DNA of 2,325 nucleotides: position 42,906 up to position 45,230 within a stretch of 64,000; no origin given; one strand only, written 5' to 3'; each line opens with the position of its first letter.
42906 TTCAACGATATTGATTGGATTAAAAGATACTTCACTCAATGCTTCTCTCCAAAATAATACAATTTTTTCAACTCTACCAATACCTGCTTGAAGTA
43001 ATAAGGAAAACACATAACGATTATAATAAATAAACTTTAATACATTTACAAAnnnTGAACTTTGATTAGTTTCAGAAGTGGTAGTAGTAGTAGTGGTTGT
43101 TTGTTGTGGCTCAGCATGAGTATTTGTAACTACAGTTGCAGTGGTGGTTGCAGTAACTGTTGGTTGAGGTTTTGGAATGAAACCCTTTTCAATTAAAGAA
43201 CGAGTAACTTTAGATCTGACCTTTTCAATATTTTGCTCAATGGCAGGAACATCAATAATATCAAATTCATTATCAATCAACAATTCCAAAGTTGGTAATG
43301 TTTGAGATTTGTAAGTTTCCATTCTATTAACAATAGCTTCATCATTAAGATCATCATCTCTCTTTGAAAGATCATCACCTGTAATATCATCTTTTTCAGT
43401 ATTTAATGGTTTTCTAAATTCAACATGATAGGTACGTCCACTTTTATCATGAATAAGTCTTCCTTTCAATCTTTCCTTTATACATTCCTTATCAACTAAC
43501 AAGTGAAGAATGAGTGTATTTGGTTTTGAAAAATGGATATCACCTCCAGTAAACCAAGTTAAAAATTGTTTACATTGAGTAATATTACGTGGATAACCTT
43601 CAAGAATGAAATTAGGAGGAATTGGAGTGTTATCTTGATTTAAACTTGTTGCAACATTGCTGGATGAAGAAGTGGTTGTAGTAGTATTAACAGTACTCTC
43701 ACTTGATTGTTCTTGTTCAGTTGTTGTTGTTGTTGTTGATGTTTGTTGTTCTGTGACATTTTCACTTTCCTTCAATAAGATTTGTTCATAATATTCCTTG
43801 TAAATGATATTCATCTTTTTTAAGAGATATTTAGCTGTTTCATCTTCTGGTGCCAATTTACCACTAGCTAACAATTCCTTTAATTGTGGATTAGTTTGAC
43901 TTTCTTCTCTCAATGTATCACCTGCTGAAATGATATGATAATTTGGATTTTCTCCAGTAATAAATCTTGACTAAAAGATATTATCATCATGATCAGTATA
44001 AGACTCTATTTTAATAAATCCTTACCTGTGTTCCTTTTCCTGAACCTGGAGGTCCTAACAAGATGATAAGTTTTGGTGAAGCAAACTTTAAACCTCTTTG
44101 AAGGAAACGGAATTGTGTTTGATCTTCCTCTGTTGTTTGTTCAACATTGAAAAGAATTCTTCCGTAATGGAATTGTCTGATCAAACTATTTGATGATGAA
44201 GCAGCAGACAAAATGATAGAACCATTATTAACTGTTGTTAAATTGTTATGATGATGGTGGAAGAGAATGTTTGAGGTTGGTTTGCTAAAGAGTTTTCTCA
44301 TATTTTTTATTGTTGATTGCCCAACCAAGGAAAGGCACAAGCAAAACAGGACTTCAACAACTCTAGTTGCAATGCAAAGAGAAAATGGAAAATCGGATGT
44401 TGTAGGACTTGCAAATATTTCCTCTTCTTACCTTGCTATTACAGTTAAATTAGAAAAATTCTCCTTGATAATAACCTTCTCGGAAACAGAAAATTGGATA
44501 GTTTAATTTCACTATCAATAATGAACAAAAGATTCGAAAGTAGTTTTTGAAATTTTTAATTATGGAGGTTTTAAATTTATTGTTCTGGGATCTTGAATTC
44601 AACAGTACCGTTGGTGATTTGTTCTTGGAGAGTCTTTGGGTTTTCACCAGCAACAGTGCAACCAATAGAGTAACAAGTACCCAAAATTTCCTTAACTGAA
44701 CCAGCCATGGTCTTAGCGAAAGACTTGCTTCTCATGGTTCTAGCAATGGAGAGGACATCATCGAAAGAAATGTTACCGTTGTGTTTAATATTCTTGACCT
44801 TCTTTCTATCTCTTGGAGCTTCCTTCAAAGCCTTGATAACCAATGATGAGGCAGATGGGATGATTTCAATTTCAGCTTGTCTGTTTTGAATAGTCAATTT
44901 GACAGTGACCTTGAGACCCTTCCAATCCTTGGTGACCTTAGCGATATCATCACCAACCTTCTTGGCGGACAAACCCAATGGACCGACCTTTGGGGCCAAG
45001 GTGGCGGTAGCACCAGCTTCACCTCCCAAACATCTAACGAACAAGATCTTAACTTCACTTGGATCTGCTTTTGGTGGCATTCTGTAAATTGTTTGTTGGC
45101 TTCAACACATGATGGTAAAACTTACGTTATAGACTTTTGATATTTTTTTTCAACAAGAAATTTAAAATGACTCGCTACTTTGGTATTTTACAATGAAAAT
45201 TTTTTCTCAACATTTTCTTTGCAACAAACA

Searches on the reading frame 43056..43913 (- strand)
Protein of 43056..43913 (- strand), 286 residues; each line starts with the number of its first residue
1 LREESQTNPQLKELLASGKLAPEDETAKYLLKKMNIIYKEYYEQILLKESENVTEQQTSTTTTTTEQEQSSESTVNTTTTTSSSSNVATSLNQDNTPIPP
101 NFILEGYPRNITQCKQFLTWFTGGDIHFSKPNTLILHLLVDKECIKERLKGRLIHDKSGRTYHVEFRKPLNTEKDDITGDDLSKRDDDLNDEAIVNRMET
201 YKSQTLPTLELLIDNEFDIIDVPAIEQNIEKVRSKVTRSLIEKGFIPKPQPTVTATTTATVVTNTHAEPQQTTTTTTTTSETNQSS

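Call 38: search_protein_families(library=pfam, proteins=[window:43056-43913:-], max_evalue=0.001)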
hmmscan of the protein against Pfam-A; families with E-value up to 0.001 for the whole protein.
window:43056-43913:- (286 aa): 2 families
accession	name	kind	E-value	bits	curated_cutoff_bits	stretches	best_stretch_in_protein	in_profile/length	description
PF05191.20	ADK_lid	-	2.2e-10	40.7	26.6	1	152-187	1-36/36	Adenylate kinase, active site lid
PF00406.28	ADK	-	2.2e-09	38.1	26.8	1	98-211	73-145/151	Adenylate kinase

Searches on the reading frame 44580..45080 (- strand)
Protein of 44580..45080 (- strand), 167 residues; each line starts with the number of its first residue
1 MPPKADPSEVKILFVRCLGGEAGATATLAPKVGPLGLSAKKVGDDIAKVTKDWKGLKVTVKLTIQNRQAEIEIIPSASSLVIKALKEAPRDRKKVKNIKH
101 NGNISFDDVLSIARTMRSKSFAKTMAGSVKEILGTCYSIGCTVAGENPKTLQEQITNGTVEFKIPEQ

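Call 39: search_protein_families(library=pfam, proteins=[window:44580-45080:-], max_evalue=0.001)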
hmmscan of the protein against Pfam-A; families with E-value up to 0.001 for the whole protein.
window:44580-45080:- (167 aa): 2 families
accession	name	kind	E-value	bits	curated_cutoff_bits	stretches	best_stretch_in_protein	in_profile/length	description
PF03946.19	Ribosomal_L11_N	-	1.3e-20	73.3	32.9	1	15-69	3-58/58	Ribosomal protein L11, N-terminal domain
PF00298.24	Ribosomal_L11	-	5.3e-18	65.7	21.4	1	75-143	3-69/69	Ribosomal protein L11, RNA binding domain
